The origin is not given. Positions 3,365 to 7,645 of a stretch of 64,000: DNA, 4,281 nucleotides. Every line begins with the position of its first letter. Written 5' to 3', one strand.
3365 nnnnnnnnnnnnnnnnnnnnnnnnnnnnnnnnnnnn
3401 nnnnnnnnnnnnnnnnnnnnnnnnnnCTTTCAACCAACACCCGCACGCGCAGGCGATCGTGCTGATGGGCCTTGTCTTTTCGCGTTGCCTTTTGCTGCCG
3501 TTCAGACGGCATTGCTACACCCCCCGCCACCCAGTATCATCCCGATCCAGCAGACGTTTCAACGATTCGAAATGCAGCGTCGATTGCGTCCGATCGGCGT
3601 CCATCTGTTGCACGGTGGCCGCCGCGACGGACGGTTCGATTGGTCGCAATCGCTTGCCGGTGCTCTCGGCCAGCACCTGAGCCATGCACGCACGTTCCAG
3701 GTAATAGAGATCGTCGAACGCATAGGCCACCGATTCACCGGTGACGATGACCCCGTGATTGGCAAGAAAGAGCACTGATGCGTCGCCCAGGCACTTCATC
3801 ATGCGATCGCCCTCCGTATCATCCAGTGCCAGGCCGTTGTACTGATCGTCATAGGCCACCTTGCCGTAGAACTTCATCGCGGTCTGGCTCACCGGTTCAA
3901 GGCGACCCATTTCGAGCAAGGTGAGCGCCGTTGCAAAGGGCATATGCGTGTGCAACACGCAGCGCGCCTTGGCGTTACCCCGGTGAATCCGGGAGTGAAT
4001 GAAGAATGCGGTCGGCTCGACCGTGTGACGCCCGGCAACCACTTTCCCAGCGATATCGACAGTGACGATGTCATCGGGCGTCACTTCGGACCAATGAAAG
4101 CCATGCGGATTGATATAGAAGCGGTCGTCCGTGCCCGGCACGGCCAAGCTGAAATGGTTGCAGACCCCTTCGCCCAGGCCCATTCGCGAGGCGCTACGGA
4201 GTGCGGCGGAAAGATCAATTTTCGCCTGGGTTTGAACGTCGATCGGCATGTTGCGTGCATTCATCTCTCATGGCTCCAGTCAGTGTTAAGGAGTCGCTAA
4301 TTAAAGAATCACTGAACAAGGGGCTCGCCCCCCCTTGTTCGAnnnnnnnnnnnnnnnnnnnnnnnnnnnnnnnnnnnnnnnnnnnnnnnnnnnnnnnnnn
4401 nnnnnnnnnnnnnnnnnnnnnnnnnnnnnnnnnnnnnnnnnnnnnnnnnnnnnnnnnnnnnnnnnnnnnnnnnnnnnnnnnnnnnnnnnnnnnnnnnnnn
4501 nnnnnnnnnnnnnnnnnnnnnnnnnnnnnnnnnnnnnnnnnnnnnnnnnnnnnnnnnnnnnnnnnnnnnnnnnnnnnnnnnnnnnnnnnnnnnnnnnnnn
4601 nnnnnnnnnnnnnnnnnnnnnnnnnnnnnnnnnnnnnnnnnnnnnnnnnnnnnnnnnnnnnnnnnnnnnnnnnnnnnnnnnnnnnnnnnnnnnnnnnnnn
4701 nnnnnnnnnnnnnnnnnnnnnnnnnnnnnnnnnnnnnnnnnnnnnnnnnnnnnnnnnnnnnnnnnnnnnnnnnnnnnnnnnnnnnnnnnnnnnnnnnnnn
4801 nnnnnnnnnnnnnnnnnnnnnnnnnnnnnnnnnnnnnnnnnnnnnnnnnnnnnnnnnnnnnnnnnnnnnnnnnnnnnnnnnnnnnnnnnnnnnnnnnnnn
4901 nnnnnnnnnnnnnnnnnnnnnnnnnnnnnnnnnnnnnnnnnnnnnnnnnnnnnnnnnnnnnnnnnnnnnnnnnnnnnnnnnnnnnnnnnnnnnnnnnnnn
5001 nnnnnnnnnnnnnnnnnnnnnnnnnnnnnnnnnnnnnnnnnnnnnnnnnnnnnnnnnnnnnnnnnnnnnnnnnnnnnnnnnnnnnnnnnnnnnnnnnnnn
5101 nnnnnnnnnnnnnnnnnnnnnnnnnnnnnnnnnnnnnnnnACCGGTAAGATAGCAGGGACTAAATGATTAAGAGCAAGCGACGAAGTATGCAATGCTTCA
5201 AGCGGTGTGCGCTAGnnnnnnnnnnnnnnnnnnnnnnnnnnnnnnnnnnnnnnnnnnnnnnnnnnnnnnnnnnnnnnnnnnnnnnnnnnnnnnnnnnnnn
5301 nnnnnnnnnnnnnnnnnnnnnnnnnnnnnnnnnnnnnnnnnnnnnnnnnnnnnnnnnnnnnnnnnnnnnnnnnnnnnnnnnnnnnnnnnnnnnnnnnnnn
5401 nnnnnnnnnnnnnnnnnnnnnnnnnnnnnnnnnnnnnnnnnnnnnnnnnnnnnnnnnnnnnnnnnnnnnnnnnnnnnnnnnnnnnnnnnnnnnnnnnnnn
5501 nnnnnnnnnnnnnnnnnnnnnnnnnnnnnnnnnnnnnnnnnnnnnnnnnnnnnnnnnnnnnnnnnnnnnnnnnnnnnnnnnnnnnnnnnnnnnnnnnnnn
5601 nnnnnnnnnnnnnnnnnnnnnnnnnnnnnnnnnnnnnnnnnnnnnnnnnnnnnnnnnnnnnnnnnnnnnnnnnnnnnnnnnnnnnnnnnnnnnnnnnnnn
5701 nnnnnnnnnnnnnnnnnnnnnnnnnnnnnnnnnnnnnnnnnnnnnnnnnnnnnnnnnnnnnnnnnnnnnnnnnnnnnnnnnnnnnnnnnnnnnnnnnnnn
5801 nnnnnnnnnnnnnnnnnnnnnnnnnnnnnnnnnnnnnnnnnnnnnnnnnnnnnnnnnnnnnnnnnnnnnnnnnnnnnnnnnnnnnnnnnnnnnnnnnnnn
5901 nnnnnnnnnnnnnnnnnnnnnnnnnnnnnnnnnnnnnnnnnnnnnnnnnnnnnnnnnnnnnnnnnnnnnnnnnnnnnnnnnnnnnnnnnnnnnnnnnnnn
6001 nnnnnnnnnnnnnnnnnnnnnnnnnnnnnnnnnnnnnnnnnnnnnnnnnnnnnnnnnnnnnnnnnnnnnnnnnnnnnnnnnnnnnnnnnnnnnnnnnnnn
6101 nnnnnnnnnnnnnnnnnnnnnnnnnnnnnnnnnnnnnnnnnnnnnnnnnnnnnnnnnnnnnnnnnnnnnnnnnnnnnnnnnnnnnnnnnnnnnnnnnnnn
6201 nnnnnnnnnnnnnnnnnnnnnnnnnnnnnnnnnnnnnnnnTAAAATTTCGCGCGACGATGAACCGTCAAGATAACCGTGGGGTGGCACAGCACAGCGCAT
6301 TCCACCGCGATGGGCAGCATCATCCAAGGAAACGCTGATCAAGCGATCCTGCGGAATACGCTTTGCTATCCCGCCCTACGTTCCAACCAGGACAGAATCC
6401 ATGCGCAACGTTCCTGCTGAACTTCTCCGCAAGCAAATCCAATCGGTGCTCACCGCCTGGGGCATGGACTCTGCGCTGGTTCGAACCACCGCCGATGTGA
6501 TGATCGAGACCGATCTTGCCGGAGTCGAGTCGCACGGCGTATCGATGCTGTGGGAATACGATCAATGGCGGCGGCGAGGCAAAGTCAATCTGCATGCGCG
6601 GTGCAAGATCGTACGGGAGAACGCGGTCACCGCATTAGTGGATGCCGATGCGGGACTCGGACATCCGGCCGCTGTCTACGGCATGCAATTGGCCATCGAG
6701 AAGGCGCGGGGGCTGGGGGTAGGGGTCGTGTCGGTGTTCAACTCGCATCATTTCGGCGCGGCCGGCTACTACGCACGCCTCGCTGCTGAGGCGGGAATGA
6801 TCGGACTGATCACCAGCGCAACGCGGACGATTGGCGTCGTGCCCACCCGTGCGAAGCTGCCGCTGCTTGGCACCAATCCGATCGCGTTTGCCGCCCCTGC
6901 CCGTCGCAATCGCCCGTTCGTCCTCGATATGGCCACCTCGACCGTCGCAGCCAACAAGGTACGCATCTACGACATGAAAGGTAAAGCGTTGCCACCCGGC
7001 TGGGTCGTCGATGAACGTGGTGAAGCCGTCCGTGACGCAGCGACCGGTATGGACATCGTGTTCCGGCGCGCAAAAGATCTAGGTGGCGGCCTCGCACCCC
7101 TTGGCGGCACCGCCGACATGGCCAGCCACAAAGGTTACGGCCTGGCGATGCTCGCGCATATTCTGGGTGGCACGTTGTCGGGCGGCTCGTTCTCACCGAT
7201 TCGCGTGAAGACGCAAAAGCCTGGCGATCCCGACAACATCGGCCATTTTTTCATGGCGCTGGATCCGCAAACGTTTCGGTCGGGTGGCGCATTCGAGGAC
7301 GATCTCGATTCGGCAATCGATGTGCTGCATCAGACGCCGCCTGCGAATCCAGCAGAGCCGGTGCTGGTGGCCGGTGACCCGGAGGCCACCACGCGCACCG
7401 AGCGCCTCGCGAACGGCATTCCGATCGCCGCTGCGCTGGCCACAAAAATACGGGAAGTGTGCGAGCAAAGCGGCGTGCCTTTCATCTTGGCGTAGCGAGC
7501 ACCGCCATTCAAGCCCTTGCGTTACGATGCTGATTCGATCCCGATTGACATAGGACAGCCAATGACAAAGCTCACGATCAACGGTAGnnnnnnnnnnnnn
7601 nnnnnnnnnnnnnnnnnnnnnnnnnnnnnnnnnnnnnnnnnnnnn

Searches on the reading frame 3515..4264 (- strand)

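Call 99: search_protein_families(library=pfam, proteins=[window:3515-4264:-], max_evalue=0.001)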
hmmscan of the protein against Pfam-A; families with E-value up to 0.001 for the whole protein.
window:3515-4264:- (249 aa): 1 family
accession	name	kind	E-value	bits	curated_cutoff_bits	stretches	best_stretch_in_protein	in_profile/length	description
PF00596.27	Aldolase_II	-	1.1e-43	149.8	22.2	1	18-197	3-183/183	Class II Aldolase and Adducin N-terminal domain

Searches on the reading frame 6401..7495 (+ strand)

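Call 99: search_protein_families(library=pfam, proteins=[window:6401-7495:+], max_evalue=0.001)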
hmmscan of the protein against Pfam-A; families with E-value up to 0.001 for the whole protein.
window:6401-7495:+ (364 aa): 1 family
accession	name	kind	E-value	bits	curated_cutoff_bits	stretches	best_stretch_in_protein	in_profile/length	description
PF02615.19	Ldh_2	-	1.9e-105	353.1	38.8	1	5-350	2-332/333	Malate/L-lactate dehydrogenase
